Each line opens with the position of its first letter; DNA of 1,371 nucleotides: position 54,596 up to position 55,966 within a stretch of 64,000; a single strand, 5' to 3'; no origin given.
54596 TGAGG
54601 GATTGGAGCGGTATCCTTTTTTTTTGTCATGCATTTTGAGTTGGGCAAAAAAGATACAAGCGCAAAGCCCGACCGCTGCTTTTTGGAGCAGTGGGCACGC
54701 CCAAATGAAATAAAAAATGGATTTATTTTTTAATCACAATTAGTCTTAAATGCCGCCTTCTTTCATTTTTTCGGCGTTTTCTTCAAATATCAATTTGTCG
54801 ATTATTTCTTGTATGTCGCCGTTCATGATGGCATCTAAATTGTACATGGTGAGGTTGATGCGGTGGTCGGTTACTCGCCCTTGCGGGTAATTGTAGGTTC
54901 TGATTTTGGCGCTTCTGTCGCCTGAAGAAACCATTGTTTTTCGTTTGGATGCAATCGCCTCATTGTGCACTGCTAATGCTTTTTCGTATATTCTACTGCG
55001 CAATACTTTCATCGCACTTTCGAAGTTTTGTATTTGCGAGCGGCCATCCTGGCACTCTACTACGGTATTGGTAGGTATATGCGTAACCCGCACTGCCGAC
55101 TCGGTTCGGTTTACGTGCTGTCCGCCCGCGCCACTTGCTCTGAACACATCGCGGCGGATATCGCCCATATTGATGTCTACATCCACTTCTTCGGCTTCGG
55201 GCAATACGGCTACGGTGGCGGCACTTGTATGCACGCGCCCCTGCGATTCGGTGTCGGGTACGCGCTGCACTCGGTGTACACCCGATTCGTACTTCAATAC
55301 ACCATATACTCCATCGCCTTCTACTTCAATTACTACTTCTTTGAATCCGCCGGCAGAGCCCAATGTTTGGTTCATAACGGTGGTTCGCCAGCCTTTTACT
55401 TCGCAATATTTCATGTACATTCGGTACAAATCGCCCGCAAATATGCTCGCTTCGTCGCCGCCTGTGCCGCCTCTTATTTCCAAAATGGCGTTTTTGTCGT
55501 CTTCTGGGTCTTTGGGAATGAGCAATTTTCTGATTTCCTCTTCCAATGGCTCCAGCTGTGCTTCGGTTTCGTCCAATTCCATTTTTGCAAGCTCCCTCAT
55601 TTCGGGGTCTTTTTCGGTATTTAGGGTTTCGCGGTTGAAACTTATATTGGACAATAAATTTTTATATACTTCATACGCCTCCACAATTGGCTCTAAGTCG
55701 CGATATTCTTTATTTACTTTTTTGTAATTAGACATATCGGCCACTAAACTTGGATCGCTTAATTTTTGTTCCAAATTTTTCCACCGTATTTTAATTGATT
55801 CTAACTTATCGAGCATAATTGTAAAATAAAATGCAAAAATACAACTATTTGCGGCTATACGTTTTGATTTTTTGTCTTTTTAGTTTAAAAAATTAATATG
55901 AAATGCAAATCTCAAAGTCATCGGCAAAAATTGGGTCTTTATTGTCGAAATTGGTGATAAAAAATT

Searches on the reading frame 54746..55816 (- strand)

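Call 17: search_protein_families(library=ncbifam, proteins=[window:54746-55816:-], max_evalue=0.001)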
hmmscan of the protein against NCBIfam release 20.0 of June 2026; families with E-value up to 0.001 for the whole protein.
window:54746-55816:- (356 aa): 5 families
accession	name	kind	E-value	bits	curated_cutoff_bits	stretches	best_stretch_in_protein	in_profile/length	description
NF001859.2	PRK00591.1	equivalog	1.2e-156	521.2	400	1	5-351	1-347/347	peptide chain release factor 1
TIGR00019.1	prfA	equivalog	4.3e-154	512.8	423.25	1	1-352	6-356/361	peptide chain release factor 1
TIGR00020.2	prfB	exception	1.3e-89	300.7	370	1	5-342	17-351/353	peptide chain release factor 2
TIGR03072.1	release_prfH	equivalog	4.5e-23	81.8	166.65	1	112-310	3-197/200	peptide chain release factor H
NF006718.0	PRK09256.1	equivalog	2.1e-09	37.2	100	1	212-244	9-41/140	alternative ribosome rescue aminoacyl-tRNA hydrolase ArfB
